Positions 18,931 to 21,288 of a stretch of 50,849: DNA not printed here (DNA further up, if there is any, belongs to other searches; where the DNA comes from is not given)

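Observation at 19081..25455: Three tandem paralogs fusing a type IV prepilin leader to an adhesin/tail-fibre-like repeat shaft and a phage-type S74 self-cleaving chaperone domain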

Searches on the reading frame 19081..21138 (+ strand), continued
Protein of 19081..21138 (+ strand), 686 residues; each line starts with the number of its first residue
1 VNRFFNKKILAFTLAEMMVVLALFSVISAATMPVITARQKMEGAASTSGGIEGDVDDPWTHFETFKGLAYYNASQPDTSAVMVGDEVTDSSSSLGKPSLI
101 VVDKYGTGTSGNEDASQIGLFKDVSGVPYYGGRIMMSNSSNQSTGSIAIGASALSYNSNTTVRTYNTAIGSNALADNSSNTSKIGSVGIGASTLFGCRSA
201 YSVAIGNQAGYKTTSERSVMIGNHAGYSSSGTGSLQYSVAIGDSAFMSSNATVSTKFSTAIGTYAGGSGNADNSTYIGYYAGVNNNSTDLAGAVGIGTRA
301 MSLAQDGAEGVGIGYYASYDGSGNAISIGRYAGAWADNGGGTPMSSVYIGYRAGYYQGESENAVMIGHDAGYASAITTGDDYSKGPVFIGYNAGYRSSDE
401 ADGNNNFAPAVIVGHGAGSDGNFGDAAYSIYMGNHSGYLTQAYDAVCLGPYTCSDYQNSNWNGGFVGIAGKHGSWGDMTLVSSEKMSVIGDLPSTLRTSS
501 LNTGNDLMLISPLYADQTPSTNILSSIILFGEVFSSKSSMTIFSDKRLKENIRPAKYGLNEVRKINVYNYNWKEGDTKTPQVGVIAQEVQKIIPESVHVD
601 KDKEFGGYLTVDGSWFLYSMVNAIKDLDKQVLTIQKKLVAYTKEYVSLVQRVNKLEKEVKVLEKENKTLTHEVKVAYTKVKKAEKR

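Call 14: find_encoding_contigs(protein=P0080, flank=10000, max_places=2)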
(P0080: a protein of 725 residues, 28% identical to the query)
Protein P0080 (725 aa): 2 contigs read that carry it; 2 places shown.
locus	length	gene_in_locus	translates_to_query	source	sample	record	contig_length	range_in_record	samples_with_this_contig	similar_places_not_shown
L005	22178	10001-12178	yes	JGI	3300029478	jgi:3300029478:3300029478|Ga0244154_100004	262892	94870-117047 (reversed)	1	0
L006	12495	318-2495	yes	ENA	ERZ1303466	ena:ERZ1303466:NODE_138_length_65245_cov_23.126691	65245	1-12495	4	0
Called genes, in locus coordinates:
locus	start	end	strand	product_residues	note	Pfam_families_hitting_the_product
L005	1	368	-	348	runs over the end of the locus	PF03496:ADPrib_exo_Tox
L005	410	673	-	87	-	-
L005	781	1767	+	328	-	PF01380:SIS, PF00571:CBS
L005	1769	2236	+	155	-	PF00702:Hydrolase (faint), PF08282:Hydrolase_3 (weak)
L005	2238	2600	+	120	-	PF01242:PTPS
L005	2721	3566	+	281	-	PF02673:BacA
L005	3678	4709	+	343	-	-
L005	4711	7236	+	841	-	-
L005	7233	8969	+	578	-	PF14871:GHL6 (weak)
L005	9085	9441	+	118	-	PF02261:Asp_decarbox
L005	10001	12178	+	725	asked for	PF07963:N_methyl (weak), PF13884:Peptidase_S74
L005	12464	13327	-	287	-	PF00535:Glycos_transf_2, PF10111:Glyco_tranf_2_2, PF13641:Glyco_tranf_2_3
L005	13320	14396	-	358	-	PF03741:TerC, PF04332:DUF475, PF07695:7TMR-DISM_7TM (weak)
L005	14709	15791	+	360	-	PF03462:PCRF, PF00472:RF-1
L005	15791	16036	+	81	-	PF04296:YlxR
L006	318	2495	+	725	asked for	PF07963:N_methyl (weak), PF13884:Peptidase_S74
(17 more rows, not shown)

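Call 15: find_encoding_contigs(protein=P0103, flank=10000, max_places=2)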
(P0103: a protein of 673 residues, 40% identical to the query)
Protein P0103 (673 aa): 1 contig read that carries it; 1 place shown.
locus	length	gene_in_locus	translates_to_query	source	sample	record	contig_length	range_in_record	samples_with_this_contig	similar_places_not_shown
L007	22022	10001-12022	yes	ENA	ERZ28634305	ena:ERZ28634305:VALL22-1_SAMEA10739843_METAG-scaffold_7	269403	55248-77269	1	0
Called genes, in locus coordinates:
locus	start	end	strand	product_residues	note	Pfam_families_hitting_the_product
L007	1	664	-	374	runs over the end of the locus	-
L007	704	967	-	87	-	-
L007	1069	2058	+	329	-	PF01380:SIS, PF00571:CBS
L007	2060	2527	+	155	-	PF00702:Hydrolase (faint), PF08282:Hydrolase_3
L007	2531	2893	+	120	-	PF01242:PTPS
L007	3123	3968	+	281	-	PF02673:BacA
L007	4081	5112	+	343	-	-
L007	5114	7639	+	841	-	-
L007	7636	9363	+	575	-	PF14871:GHL6 (faint)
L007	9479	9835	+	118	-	PF02261:Asp_decarbox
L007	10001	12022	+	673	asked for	PF07963:N_methyl (faint), PF05658:YadA_head (faint), PF13884:Peptidase_S74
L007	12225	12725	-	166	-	PF04461:YajQ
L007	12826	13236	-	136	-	-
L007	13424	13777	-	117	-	PF00453:Ribosomal_L20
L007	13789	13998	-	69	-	PF01632:Ribosomal_L35p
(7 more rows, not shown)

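Call 16: find_encoding_contigs(protein=P0098, flank=10000, max_places=2)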
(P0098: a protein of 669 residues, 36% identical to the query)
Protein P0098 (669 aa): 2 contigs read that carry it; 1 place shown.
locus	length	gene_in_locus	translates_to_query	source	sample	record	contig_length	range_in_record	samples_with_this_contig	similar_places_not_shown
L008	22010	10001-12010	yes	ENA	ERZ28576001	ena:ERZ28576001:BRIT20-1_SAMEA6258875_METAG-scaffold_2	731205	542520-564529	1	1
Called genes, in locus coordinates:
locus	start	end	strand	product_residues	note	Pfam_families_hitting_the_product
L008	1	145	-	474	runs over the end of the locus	PF02347:GDC-P, PF01212:Beta_elim_lyase (weak), PF00266:Aminotran_5, PF21478:GcvP2_C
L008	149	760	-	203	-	PF08281:Sigma70_r4_2, PF04545:Sigma70_r4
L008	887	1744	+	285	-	PF00582:Usp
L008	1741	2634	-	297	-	PF02016:Peptidase_S66, PF17676:Peptidase_S66C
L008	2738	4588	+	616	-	PF13177:DNA_pol3_delta2, PF13401:AAA_22 (weak), PF13604:AAA_30 (weak), PF00004:AAA, PF07728:AAA_5 (faint), PF22608:DNAX_ATPase_lid, PF12169:DNA_pol3_gamma3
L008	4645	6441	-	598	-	PF00009:GTP_EFTU, PF01926:MMR_HSR1 (faint), PF03144:GTP_EFTU_D2, PF22042:EF-G_D2 (weak), PF00679:EFG_C, PF21018:BipA_C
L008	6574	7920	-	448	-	PF00083:Sugar_tr (weak), PF07690:MFS_1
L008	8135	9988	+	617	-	PF13884:Peptidase_S74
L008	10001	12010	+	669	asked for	PF13884:Peptidase_S74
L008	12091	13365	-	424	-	PF00438:S-AdoMet_synt_N, PF02772:S-AdoMet_synt_M, PF02773:S-AdoMet_synt_C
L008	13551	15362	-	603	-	PF13884:Peptidase_S74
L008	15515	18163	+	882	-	PF00133:tRNA-synt_1, PF09334:tRNA-synt_1g, PF13603:tRNA-synt_1_2, PF09334:tRNA-synt_1g, PF00133:tRNA-synt_1, PF08264:Anticodon_1, PF10458:Val_tRNA-synt_C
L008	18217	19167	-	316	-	-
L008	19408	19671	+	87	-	-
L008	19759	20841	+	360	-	PF00575:S1, PF23459:S1_RRP5 (faint), PF13509:S1_2 (faint), PF00575:S1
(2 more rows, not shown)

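Call 30: search_solved_structures(query=A1, max_evalue=0.01, show_alignments=2)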
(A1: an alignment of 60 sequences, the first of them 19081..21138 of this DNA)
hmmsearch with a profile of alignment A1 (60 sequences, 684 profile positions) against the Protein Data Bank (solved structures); distinct sequences matched with E-value up to 0.01: 17.
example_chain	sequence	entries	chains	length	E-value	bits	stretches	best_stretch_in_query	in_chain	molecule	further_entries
7dc3_A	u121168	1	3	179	6.1e-10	41.3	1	521-650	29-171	Isoform 2 of Myelin regulatory factor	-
8jov_1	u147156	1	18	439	1.4e-09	40.1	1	541-633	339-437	Putative tail fiber protein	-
1p9h_A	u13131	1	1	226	8.2e-08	34.2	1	130-268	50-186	Invasin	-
6f45_A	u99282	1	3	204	2e-06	29.6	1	538-645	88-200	Long tail fiber distal subunit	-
9laa_A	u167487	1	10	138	0.00057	21.5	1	4-35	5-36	Type IV pilin protein PilA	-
3gud_A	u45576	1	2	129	0.00063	21.4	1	543-592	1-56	Neck appendage protein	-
9egp_A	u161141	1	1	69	0.00071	21.2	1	6-59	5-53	Geopilin domain 1 protein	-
1v3w_A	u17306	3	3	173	0.00076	21.1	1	311-400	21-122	ferripyochelin binding protein | 173aa long hypothetical ferripyochelin binding protein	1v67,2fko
4mfg_A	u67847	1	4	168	0.00077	21.1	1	134-228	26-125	Putative acyltransferase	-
4c7n_B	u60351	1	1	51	0.00086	20.9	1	632-676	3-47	SYNTHETIC ALPHA-HELIX, IM10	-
8pfb_G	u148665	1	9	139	0.00095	20.8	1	12-43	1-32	Type IV pilin PilE1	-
3fs8_A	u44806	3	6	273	0.003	19.1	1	124-246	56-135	QdtC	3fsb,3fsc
5dol_A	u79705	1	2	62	0.0033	19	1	620-677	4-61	Initiation-control protein YabA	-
7ar9_z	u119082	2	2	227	0.0038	18.8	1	389-476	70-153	CA3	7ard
2hi2_A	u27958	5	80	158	0.0075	17.8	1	12-44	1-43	Fimbrial protein | PilA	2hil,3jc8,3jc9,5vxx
1ay2_A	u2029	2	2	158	0.0091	17.5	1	12-43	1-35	TYPE 4 PILIN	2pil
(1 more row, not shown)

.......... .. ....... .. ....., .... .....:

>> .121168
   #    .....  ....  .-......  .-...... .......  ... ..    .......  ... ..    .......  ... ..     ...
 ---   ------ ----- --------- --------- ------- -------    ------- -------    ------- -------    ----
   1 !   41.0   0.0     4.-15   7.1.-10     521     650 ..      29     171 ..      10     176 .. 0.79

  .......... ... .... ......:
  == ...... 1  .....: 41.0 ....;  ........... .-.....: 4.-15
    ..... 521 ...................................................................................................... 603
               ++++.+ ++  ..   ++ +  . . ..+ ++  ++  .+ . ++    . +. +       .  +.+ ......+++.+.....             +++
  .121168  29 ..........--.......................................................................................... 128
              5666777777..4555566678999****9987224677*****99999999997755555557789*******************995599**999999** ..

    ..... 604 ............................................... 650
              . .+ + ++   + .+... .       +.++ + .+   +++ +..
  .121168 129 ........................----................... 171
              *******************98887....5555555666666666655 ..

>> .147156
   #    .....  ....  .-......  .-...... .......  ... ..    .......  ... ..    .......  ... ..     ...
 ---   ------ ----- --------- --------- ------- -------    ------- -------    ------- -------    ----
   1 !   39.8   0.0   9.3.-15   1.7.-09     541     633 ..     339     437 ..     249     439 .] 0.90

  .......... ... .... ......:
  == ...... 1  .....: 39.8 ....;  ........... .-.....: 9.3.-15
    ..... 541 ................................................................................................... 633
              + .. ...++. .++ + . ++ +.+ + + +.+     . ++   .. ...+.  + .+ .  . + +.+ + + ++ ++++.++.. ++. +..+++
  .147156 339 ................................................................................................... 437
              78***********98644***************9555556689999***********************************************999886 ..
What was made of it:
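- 19516..20475 (+): Gene 1, about 20 degenerate YadA-head-like repeats (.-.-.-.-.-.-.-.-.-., period 15-24) that form a beta-solenoid. Profile hit to the YadA collagen-binding head 1p9h, E 8e-8 (call 30).
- On Peptidase S74 / intramolecular chaperone auto-processing domain (PF13884): Profile hits to solved members 7dc3, 8jov, 6f45 and 3gud (call 30).
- On Type IV pilin / class III signal peptide (PF07963, TIGR02532): PDB pilin matches end at about residue 44 (call 30).
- The family profile matches the alpha1N of solved type IV pilins (call 30).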

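Call 31: find_related_loci(query=A1, collection=genome_contigs, flank=10000)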
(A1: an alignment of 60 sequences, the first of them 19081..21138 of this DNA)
Query A1 (686 aa) in genome_contigs; peptide patterns used: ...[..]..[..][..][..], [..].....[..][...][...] (x = any residue, [..] = any of these).
600 stretches matched a pattern (row limit reached: there are more); 356 encode a relative of the query (tblastn E <= 1e-3); the best 80 are kept; 80 distinct loci.
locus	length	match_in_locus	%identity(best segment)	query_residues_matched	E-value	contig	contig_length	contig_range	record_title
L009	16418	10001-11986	38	1-686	1e-104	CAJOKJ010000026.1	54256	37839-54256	Candidatus Gastranaerophilales bacterium isolate Reindeer_1_mag_119 genome assembly, contig: scaffold_3869, whole genome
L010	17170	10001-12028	33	10-677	3e-75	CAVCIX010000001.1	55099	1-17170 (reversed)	Anaerovoracaceae bacterium isolate H07603-L1_cleanbin_000036 genome assembly, contig: Spades_H07603-L1_contig_329, whole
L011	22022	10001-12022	30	12-684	1e-60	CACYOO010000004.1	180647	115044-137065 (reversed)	uncultured bacterium isolate RUG12125 genome assembly, contig: RUG12125_asm_4, whole genome shotgun sequence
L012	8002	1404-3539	31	5-686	1e-55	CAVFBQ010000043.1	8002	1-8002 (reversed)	uncultured Eubacteriales bacterium isolate H07667-L1_cleanbin_000061 genome assembly, contig: Spades_H07667-L1_contig_76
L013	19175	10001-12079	33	4-677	7e-76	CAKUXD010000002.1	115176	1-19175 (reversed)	MAG: uncultured Candidatus Melainabacteria bacterium isolate REFINED_METABAT215_TOP10_CONTIGS_1500_ASSEMBLY_K77_MERGED__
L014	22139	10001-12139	33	7-681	3e-85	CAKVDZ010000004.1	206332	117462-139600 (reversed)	MAG: uncultured Candidatus Melainabacteria bacterium isolate REFINED_METABAT215_TOP10_CONTIGS_1500_ASSEMBLY_K77_MERGED__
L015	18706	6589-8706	32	3-685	4e-63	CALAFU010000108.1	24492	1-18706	MAG TPA_asm: uncultured Candidatus Melainabacteria bacterium isolate SRR1747054_bin.71_CONCOCT_v1.1_MAG genome assembly,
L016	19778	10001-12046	81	1-686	0e+0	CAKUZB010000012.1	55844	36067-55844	MAG: uncultured Candidatus Melainabacteria bacterium isolate REFINED_METABAT215_TOP10_CONTIGS_1500_ASSEMBLY_K77_MERGED__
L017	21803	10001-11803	28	4-667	3e-35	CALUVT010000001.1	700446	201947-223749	MAG: Candidatus Gastranaerophilales bacterium isolate BRZ_HG__bin43 genome assembly, contig: BRZ_HG__NODE_2_length_70044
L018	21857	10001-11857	28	11-686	2e-34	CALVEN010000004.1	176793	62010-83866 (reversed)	MAG: Candidatus Gastranaerophilales bacterium isolate BRZ_BN__bin58 genome assembly, contig: BRZ_BN__NODE_82_length_1767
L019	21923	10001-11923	27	2-686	5e-34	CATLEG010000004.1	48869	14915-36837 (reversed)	MAG TPA_asm: uncultured Candidatus Melainabacteria bacterium isolate MGG12149_1680015485 genome assembly, contig: ERR319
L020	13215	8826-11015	27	7-674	5e-34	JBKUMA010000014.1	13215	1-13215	MAG: Candidatus Gastranaerophilaceae bacterium isolate 29-1_25 NODE_2851_length_13215_cov_6.633055, whole genome shotgun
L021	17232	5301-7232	27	4-686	2e-33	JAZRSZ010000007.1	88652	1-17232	MAG: Candidatus Gastranaerophilaceae bacterium isolate T1900045345_YK20190035.MAGScoT_cleanbin_000003 SGB_6699_k141_1806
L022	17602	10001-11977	28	4-677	1e-32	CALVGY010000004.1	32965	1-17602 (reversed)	MAG: Candidatus Gastranaerophilales bacterium isolate BRZ_DF__bin100 genome assembly, contig: BRZ_DF__NODE_1357_length_3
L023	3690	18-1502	30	146-665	2e-32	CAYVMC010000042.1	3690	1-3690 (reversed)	MAG TPA_asm: uncultured Muribaculaceae bacterium isolate SRP141132_co1_109 genome assembly, contig: NODE_21665_length_36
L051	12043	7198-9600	34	6-686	5e-23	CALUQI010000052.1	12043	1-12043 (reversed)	MAG: Candidatus Gastranaerophilales bacterium isolate BRZ_AK__bin103 genome assembly, contig: BRZ_AK__NODE_6596_length_1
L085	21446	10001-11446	38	2-671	4e-21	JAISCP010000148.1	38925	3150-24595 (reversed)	MAG: Heliobacteriaceae bacterium isolate Gx481_bin9 k119_1569845, whole genome shotgun sequence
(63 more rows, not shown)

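Call 37: search_dna_similar(query=window:19081-21138:+, collection=phages, mode=protein, max_rows=15)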
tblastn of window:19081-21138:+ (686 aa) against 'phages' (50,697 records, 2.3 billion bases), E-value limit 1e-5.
Records with a match: 305; places in all: 356; records where one place covers at least 80% of the query: 0.
Best place of each record, by identity: <60% 305.
By first word of the organism name: Escherichia 65; Klebsiella 57; Vibrio 54; Enterobacter 19; Shigella 15; Cronobacter 14; Pseudomonas 13; Citrobacter 13; Enterobacteria 12; Synechococcus 11; and 17 more.
By host as written in the record: - 52; Escherichia coli 25; Klebsiella pneumoniae 15; Klebsiella pneumoniae MRSN414780 10; Enterobacter cloacae 7; Cronobacter sakazakii 7; Escherichia coli BL21(DE3) 6; Escherichia coli K-12 5; and 108 more.
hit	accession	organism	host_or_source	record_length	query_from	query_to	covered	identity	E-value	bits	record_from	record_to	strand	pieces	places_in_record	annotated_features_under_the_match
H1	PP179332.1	Pseudomonas phage Cygsa01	Pseudomonas syringae JD03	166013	431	648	32%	27.4%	2e-6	57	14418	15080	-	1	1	hypothetical protein (x2)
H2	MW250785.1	Escherichia phage UPEC03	Escherichia coli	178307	491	638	22%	28.9%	4e-7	60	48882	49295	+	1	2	large distal tail fiber subunit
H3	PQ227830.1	Enterobacter phage EcL22g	Enterobacter cloacae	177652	491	638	22%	28.9%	4e-7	60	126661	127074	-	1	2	record has no annotation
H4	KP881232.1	Sinorhizobium phage phiM9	Sinorhizobium meliloti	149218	531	638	16%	38.9%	1e-6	58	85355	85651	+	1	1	hypothetical protein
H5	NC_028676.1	Sinorhizobium phage phiM9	Sinorhizobium meliloti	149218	531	638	16%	38.9%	1e-6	58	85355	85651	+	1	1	tail fiber protein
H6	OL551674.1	Enterobacter phage vB_EcRAM-01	Enterobacter cloacae complex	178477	514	637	18%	33.1%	7e-7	59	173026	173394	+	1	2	hypothetical protein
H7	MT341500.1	Enterobacter phage EBPL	Enterobacter cloacae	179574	514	637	18%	33.1%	3e-6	57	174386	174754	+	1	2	tail fiber protein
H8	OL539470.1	Cronobacter phage vB_CsaM_Invicta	Cronobacter sakazakii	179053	514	637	18%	32.3%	8e-7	59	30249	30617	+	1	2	small distal tail fiber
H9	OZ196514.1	Vibrio phage K575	Seawater and oysters mix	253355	520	645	18%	31.7%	8e-8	62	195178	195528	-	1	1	long tail fiber protein distal subunit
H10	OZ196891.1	Vibrio phage 6E35-1b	Seawater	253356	520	645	18%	31.7%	8e-8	62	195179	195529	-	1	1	long tail fiber protein distal subunit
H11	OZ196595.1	Vibrio phage K571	Seawater and oysters mix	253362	520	645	18%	31.7%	8e-8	62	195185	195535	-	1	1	long tail fiber protein distal subunit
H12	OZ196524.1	Vibrio phage K491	Seawater and oysters mix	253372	520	645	18%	31.7%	8e-8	62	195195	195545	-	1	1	long tail fiber protein distal subunit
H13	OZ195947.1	Vibrio phage D525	Seawater and oysters mix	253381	520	645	18%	31.7%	8e-8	62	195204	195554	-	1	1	long tail fiber protein distal subunit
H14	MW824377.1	Vibrio phage 6E35.1a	Vibrio crassostreae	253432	520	645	18%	31.7%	8e-8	62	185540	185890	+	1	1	long tail fiber protein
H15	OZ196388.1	Vibrio phage D485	Seawater and oysters mix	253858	520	645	18%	31.7%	8e-8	62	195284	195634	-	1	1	long tail fiber protein distal subunit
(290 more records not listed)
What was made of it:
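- GenBank phages match only the S74 region (call 37).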

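Call 38: find_related_loci(query=A1, collection=viral_contigs, flank=10000)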
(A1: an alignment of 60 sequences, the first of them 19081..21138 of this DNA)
Query A1 (686 aa) in viral_contigs; peptide patterns used: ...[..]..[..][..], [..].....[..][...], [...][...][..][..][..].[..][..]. (x = any residue, [..] = any of these).
600 stretches matched a pattern (row limit reached: there are more); 469 encode a relative of the query (tblastn E <= 1e-3); the best 80 are kept; 80 distinct loci.
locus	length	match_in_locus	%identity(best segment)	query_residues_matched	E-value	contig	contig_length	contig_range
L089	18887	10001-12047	29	148-640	1e-21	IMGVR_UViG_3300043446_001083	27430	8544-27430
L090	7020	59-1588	29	105-638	6e-19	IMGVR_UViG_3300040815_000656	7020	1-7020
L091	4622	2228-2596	38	533-640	3e-17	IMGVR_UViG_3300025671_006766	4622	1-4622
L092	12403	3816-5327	27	161-654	4e-16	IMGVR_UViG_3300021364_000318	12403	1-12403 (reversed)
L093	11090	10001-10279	41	544-637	4e-15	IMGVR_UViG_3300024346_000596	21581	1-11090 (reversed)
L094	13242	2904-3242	38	536-638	1e-14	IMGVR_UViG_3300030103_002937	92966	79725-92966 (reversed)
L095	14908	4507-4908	39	538-675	2e-14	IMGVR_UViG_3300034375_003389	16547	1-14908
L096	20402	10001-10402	36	527-659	3e-14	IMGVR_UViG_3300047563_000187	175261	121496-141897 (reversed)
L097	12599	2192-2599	34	513-646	4e-14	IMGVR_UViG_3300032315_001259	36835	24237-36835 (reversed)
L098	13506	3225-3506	37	541-637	6e-14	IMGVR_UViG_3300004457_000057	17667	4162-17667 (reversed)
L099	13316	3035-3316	37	541-637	6e-14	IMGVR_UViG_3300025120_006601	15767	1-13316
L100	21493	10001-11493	39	464-638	6e-14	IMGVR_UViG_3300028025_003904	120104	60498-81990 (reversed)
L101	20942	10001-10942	27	294-654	7e-14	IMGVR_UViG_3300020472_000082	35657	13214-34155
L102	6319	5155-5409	44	544-631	2e-13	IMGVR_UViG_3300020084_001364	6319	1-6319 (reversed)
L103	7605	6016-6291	43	544-638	2e-13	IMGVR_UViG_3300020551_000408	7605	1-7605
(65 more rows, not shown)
